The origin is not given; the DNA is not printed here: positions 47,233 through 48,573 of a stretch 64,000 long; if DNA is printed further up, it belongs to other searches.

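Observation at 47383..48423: Membrane-anchored HNH nuclease fused to a topoisomerase-type C4 zinc finger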

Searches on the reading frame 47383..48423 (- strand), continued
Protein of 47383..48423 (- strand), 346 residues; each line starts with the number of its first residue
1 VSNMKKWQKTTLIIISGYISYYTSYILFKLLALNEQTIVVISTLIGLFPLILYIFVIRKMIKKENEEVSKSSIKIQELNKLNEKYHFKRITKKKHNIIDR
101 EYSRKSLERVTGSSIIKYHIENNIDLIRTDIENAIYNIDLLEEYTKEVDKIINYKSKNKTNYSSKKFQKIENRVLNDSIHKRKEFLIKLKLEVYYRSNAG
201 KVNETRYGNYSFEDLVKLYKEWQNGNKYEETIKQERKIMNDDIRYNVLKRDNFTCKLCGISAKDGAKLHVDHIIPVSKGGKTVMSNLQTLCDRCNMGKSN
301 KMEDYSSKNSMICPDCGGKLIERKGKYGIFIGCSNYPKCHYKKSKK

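Call 37: find_homologous_proteins(query=A2, max_evalue=1e-10)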
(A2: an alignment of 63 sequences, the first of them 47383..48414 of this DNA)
Query A2 (63 sequences) (343 aa, profile of the alignment): 932 proteins with E <= 1e-10 among 8000 candidates; the best 120 are listed.
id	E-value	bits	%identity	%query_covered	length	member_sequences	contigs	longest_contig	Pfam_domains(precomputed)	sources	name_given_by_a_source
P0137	1.3e-107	378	29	80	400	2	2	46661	PF01844.30,PF02945.22,PF14279.13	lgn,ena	-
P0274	1.7e-91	325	36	78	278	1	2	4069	PF01844.30,PF14279.13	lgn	-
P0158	2.4e-91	324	37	78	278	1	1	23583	PF01844.30,PF14279.13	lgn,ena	-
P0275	4.8e-91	323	34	74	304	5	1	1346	PF01844.30,PF14279.13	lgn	-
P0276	7.3e-91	323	35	78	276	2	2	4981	PF01844.30,PF14279.13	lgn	-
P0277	1.2e-90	322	31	78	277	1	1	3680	PF01844.30,PF14279.13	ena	-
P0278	1.7e-90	322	34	74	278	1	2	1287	PF01844.30,PF14279.13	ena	-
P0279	1.8e-90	321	37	68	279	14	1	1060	PF01844.30,PF14279.13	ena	-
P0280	2.0e-90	321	34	78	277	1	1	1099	PF01844.30,PF14279.13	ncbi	-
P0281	3.0e-90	321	43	41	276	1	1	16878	PF01844.30,PF14279.13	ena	-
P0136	3.2e-90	321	39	76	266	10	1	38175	PF01844.30,PF14279.13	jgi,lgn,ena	-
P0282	4.6e-90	320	35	65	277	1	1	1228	PF01844.30,PF14279.13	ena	-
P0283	5.3e-90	320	34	78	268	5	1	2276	PF01844.30,PF14279.13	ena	-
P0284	9.2e-90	319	40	67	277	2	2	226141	PF01844.30,PF14279.13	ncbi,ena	-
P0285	1.3e-89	319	50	68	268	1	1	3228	PF01844.30,PF14279.13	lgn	-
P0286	2.2e-89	318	47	42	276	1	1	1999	PF01844.30,PF14279.13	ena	-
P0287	2.7e-89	318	34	69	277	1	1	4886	PF01844.30,PF14279.13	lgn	-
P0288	4.8e-89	317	36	66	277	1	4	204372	PF01844.30,PF14279.13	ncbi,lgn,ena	-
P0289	5.7e-89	317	38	75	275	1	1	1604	PF01844.30,PF14279.13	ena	-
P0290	5.8e-89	316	34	69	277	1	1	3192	PF01844.30,PF14279.13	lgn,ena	-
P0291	6.5e-89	316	34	69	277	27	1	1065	PF01844.30,PF14279.13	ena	-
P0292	8.7e-89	316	34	69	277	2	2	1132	PF01844.30,PF14279.13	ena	-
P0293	8.9e-89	316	37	79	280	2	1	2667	PF01844.30,PF14279.13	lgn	-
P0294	9.0e-89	316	34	69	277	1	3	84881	PF01844.30,PF14279.13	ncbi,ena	-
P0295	9.7e-89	316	34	69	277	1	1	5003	PF01844.30,PF14279.13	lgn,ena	-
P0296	1.1e-88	316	35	78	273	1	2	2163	PF01844.30,PF14279.13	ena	-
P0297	1.1e-88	316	50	34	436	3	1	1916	PF01844.30,PF14279.13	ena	-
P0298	1.2e-88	315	34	69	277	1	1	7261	PF01844.30,PF14279.13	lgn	-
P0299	1.2e-88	315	34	69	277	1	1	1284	PF01844.30,PF14279.13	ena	-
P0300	1.4e-88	315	34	76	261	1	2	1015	PF01844.30,PF14279.13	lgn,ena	-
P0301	1.7e-88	315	34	69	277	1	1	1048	PF01844.30,PF14279.13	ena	-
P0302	2.3e-88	315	36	69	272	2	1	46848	PF01844.30,PF14279.13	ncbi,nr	ncbi:MAG: HNH endonuclease [Clostridia bacterium]|nr:HNH endonuclease [Clostridia bacterium]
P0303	2.4e-88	314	44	72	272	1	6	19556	PF01844.30,PF14279.13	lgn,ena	-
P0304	2.7e-88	314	48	68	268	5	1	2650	PF01844.30,PF14279.13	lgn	-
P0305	2.9e-88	314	45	87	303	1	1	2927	PF01844.30,PF14279.13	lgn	-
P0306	4.0e-88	314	38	69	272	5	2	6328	PF01844.30,PF14279.13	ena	-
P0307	4.3e-88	314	34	77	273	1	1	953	PF01844.30,PF14279.13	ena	-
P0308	4.3e-88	314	34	69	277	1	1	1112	PF01844.30,PF14279.13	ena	-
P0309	4.7e-88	314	34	69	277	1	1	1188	PF01844.30,PF14279.13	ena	-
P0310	4.9e-88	313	35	71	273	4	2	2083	PF01844.30,PF14279.13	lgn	-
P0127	6.4e-88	313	47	72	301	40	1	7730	PF01844.30,PF14279.13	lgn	-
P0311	7.0e-88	313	40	75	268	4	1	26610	PF01844.30,PF14279.13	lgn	-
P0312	7.3e-88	313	35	80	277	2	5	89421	PF01844.30,PF14279.13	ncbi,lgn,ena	-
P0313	9.1e-88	313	44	41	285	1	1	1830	PF01844.30,PF14279.13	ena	-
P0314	1.0e-87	312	37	69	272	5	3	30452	PF01844.30,PF14279.13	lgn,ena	-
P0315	1.0e-87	312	33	78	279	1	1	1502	PF01844.30,PF14279.13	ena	-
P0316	1.4e-87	312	35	65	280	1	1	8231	PF01844.30,PF14279.13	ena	-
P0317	1.6e-87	312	33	78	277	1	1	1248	PF01844.30,PF14279.13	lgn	-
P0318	1.9e-87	312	37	79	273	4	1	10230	PF01844.30,PF14279.13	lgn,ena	-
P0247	2.0e-87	311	32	74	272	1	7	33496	PF01844.30,PF14279.13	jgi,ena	-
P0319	2.2e-87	311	33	78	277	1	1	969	PF01844.30,PF14279.13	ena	-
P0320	2.3e-87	311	36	79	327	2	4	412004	PF01844.30,PF14279.13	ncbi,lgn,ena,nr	ncbi:MAG: HNH endonuclease [Clostridia bacterium]|nr:HNH endonuclease [Clostridia bacterium]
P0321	2.3e-87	311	31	79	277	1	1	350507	PF01844.30,PF14279.13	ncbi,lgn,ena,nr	ncbi:MAG: HNH endonuclease [Clostridiales bacterium]|nr:HNH endonuclease [Clostridiales bacterium]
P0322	2.4e-87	311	36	78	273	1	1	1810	PF01844.30,PF14279.13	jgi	jgi:hypothetical protein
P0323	2.6e-87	311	35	69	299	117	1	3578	PF01844.30,PF14279.13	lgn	-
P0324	2.7e-87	311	37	69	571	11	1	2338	PF13306.13,PF01844.30,PF14279.13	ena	-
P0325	3.2e-87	311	33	76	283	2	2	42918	PF01844.30,PF14279.13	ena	-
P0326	3.4e-87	311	35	69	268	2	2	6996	PF01844.30,PF14279.13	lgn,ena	-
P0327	4.5e-87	310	34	77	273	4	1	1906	PF01844.30,PF14279.13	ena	-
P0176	4.8e-87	310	35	77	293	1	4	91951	PF01844.30,PF14279.13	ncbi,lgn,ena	-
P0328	5.1e-87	310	35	67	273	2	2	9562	PF01844.30,PF14279.13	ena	-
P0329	5.5e-87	310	48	78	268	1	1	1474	PF01844.30,PF14279.13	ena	-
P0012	7.2e-87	310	67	99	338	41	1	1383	PF01396.25,PF01844.30,PF14279.13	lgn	-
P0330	7.5e-87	310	44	87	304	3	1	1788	PF01844.30,PF14279.13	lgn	-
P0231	8.5e-87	309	34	78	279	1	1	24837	PF01844.30,PF14279.13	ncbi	-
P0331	9.2e-87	309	35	69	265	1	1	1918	PF01844.30,PF14279.13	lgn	-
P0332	9.6e-87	309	48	41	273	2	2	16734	PF01844.30,PF14279.13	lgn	-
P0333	9.9e-87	309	48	84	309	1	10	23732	PF01844.30,PF14279.13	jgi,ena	-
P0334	1.0e-86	309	35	82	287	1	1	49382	PF01844.30,PF14279.13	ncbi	-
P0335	1.0e-86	309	46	69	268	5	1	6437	PF01844.30,PF14279.13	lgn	-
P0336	1.0e-86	309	34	67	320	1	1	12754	PF01844.30,PF14279.13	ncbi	-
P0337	1.0e-86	309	36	77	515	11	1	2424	PF13306.13,PF01844.30,PF14279.13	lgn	-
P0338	1.1e-86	309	36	69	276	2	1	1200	PF01844.30,PF14279.13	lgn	-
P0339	1.1e-86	309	36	77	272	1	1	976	PF01844.30,PF14279.13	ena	-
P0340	1.8e-86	308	35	77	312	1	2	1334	PF01844.30,PF14279.13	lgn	-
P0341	1.8e-86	308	46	41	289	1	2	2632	PF01844.30,PF14279.13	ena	-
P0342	2.0e-86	308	33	77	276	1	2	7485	PF01844.30,PF14279.13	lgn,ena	-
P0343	2.2e-86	308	36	67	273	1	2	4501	PF01844.30,PF14279.13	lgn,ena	-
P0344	2.4e-86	308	36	77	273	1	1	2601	PF01844.30,PF14279.13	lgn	-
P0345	2.5e-86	308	33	78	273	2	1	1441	PF01844.30,PF14279.13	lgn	-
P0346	2.5e-86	308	46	87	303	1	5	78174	PF01844.30,PF14279.13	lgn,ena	-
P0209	2.6e-86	308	35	78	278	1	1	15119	PF01844.30,PF14279.13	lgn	-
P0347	2.6e-86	308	51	88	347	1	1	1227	PF01396.25,PF01844.30,PF14279.13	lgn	-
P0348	2.8e-86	308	40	73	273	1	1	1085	PF01844.30,PF14279.13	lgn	-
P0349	3.0e-86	308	33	69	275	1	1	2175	PF01844.30,PF14279.13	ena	-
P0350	3.5e-86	307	43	73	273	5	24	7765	PF01844.30,PF14279.13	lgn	-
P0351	3.7e-86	307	32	79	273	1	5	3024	PF01844.30,PF14279.13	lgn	-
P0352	4.0e-86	307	54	32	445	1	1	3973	PF01844.30,PF14279.13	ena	-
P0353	4.3e-86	307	37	69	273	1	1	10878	PF01844.30,PF14279.13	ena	-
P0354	4.6e-86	307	36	77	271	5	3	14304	PF01844.30,PF14279.13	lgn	-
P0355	4.9e-86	307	32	69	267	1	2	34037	PF01844.30,PF14279.13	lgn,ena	-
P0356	6.5e-86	306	35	78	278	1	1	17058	PF01844.30,PF14279.13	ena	-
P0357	6.6e-86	306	32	78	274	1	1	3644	PF01844.30,PF14279.13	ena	-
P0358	7.3e-86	306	43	86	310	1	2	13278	PF01844.30,PF14279.13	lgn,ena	-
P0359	7.7e-86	306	38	75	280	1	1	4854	PF01844.30,PF14279.13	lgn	-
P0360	9.0e-86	306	34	77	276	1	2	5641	PF01844.30,PF14279.13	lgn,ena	-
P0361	9.9e-86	306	36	79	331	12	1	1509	PF01844.30,PF14279.13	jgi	jgi:hypothetical protein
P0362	1.1e-85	306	43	86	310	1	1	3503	PF01844.30,PF14279.13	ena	-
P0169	1.2e-85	306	47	34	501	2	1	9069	PF01844.30,PF14279.13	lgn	-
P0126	1.3e-85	305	48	74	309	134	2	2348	PF01844.30,PF14279.13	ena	-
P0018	1.3e-85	305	64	100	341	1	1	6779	PF01396.25,PF01844.30,PF14279.13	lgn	-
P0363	1.5e-85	305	34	78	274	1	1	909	PF01844.30,PF02945.22,PF14279.13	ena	-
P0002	1.7e-85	305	98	100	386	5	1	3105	PF01396.25,PF01844.30,PF14279.13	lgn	-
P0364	1.9e-85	305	35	78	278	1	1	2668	PF01844.30,PF14279.13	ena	-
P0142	1.9e-85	305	32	90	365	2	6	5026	PF01396.25,PF01844.30,PF14279.13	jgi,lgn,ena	-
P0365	2.1e-85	305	36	73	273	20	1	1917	PF01844.30,PF14279.13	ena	-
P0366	2.2e-85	305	36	69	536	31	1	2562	PF13306.13,PF01844.30,PF14279.13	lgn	-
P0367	2.4e-85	305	44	86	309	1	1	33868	PF01844.30,PF14279.13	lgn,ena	-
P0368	2.6e-85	305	44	78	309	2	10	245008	PF01844.30,PF14279.13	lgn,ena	-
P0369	2.7e-85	304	34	78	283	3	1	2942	PF01844.30,PF14279.13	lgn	-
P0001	2.8e-85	304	99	100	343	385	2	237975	PF01396.25,PF01844.30,PF14279.13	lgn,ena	-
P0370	2.8e-85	304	33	77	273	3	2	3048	PF01844.30,PF14279.13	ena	-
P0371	3.8e-85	304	46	40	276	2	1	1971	PF01844.30,PF14279.13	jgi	-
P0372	3.8e-85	304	40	71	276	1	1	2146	PF01844.30,PF14279.13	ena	-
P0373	4.0e-85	304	49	75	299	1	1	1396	PF01844.30,PF14279.13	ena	-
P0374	4.1e-85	304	47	74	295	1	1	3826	PF01844.30,PF14279.13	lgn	-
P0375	4.3e-85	304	37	82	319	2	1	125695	PF01396.25,PF01844.30,PF14279.13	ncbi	-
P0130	4.3e-85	304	38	78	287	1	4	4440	PF01844.30,PF14279.13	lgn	-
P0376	4.4e-85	304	34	78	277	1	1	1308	PF01844.30,PF14279.13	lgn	-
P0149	4.6e-85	304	40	60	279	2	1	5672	PF01844.30,PF14279.13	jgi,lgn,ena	-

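Call 38: find_encoding_contigs(protein=P0320, flank=6000, max_places=2)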
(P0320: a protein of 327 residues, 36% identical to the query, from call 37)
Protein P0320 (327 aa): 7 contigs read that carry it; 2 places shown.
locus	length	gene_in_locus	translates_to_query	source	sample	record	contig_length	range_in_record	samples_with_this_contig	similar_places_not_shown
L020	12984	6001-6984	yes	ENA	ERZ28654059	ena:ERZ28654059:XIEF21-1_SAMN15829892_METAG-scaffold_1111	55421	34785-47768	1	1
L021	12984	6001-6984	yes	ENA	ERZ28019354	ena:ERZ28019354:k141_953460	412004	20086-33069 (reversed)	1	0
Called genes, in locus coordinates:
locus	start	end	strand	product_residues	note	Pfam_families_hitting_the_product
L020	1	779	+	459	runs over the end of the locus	PF04932:Wzy_C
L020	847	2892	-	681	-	PF14262:Cthe_2159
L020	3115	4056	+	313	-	PF00535:Glycos_transf_2, PF10111:Glyco_tranf_2_2 (weak), PF13641:Glyco_tranf_2_3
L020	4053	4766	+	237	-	PF04002:RadC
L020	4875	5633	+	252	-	-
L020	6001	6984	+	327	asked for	PF01844:HNH, PF14279:HNH_5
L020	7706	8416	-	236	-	-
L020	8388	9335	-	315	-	PF14808:TMEM164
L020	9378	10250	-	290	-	PF02275:CBAH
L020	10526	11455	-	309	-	PF00291:PALP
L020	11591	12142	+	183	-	-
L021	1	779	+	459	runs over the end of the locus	PF04932:Wzy_C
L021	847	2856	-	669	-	PF14262:Cthe_2159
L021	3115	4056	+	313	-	PF00535:Glycos_transf_2, PF10111:Glyco_tranf_2_2 (weak), PF13641:Glyco_tranf_2_3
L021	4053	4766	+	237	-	PF04002:RadC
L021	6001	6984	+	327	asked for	PF01844:HNH, PF14279:HNH_5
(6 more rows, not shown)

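Call 39: find_encoding_contigs(protein=P0321, flank=6000, max_places=2)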
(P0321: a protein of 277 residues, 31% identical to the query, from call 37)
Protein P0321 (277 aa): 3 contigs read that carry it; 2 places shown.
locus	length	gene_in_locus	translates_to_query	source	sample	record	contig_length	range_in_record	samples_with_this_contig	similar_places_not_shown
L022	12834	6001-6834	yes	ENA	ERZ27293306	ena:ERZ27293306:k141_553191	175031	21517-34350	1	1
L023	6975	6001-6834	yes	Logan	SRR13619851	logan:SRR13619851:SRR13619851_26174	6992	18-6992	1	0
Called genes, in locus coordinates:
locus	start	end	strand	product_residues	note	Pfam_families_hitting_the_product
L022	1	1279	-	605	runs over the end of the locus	PF09479:Flg_new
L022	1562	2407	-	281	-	-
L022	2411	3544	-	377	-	-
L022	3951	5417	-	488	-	PF02463:SMC_N (faint), PF00005:ABC_tran, PF13555:AAA_29 (faint), PF13304:AAA_21 (faint), PF00005:ABC_tran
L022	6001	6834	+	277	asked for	PF01844:HNH, PF14279:HNH_5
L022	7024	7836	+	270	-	-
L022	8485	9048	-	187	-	PF00440:TetR_N (weak), PF14278:TetR_C_8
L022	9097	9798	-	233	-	PF00702:Hydrolase, PF12710:HAD, PF13419:HAD_2, PF13242:Hydrolase_like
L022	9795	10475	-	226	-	PF00702:Hydrolase, PF13419:HAD_2, PF13242:Hydrolase_like (weak)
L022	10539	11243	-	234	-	PF08713:DNA_alkylation (weak)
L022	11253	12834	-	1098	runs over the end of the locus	PF17757:UvrB_inter, PF02559:CarD_TRCF_RID, PF00270:DEAD, PF00271:Helicase_C, PF03461:TRCF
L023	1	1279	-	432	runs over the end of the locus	?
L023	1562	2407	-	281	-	-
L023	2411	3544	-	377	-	-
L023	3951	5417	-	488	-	PF02463:SMC_N (faint), PF00005:ABC_tran, PF13555:AAA_29 (faint), PF13304:AAA_21 (faint), PF00005:ABC_tran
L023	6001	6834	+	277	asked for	PF01844:HNH, PF14279:HNH_5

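Call 40: find_encoding_contigs(protein=P0284, flank=6000, max_places=2)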
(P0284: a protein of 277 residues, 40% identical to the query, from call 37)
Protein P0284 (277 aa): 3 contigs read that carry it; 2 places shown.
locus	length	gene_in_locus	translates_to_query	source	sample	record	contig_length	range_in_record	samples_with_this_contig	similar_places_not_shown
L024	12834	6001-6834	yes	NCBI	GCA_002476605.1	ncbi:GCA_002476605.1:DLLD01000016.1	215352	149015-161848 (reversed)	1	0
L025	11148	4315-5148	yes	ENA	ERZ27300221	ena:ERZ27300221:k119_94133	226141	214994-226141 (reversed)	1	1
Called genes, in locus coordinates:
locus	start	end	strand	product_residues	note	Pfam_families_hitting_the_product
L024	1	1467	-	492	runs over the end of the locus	PF01145:Band_7, PF15975:Flot (weak)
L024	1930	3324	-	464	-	PF09479:Flg_new, PF18887:MBG_3 (faint), PF09479:Flg_new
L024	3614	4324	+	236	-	-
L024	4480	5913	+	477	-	PF01554:MatE, PF03023:MurJ (faint), PF01554:MatE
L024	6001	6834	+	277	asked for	PF01844:HNH, PF14279:HNH_5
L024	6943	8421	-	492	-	PF09547:SpoIVA_ATPase, PF20438:SpoIVA_middle, PF20439:SpoIVA_C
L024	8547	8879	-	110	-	PF00403:HMA (weak)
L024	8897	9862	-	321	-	PF02661:Fic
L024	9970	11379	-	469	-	PF01546:Peptidase_M20, PF07687:M20_dimer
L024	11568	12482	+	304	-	-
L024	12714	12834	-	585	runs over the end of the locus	PF01321:Creatinase_N, PF16189:Creatinase_N_2, PF01321:Creatinase_N (weak), PF00557:Peptidase_M24, PF16188:Peptidase_M24_C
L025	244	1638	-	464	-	PF09479:Flg_new, PF18887:MBG_3 (faint), PF09479:Flg_new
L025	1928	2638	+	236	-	-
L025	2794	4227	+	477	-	PF01554:MatE, PF03023:MurJ (faint), PF01554:MatE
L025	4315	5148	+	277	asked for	PF01844:HNH, PF14279:HNH_5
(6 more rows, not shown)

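Call 41: find_encoding_contigs(protein=P0368, flank=6000, max_places=2)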
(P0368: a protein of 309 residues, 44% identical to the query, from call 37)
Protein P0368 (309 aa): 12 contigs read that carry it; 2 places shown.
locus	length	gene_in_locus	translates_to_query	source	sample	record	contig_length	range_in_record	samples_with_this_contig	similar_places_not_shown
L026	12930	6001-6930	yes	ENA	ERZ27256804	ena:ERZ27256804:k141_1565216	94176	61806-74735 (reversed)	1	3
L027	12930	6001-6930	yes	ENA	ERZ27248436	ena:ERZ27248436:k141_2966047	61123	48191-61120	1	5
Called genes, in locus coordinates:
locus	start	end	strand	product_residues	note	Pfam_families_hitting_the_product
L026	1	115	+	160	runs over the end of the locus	-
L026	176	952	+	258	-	-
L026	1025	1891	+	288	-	PF07963:N_methyl (weak), PF16403:Bact_surface_Ig-like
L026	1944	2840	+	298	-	PF00294:PfkB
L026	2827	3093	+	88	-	PF01713:Smr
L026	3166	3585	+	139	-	-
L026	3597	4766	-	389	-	-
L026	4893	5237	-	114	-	PF05899:Cupin_3 (weak), PF07883:Cupin_2 (weak)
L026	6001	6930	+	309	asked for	PF01844:HNH, PF14279:HNH_5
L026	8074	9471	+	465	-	PF01406:tRNA-synt_1e, PF01921:tRNA-synt_1f (faint), PF09334:tRNA-synt_1g (faint)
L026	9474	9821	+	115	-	-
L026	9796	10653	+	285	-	PF01509:TruB_N, PF16198:TruB_C_2 (weak)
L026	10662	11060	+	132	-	PF01741:MscL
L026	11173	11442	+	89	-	PF00312:Ribosomal_S15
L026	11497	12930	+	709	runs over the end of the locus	PF01138:RNase_PH, PF03725:RNase_PH_C, PF03726:PNPase, PF01138:RNase_PH, PF03725:RNase_PH_C (weak), PF00575:S1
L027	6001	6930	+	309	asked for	PF01844:HNH, PF14279:HNH_5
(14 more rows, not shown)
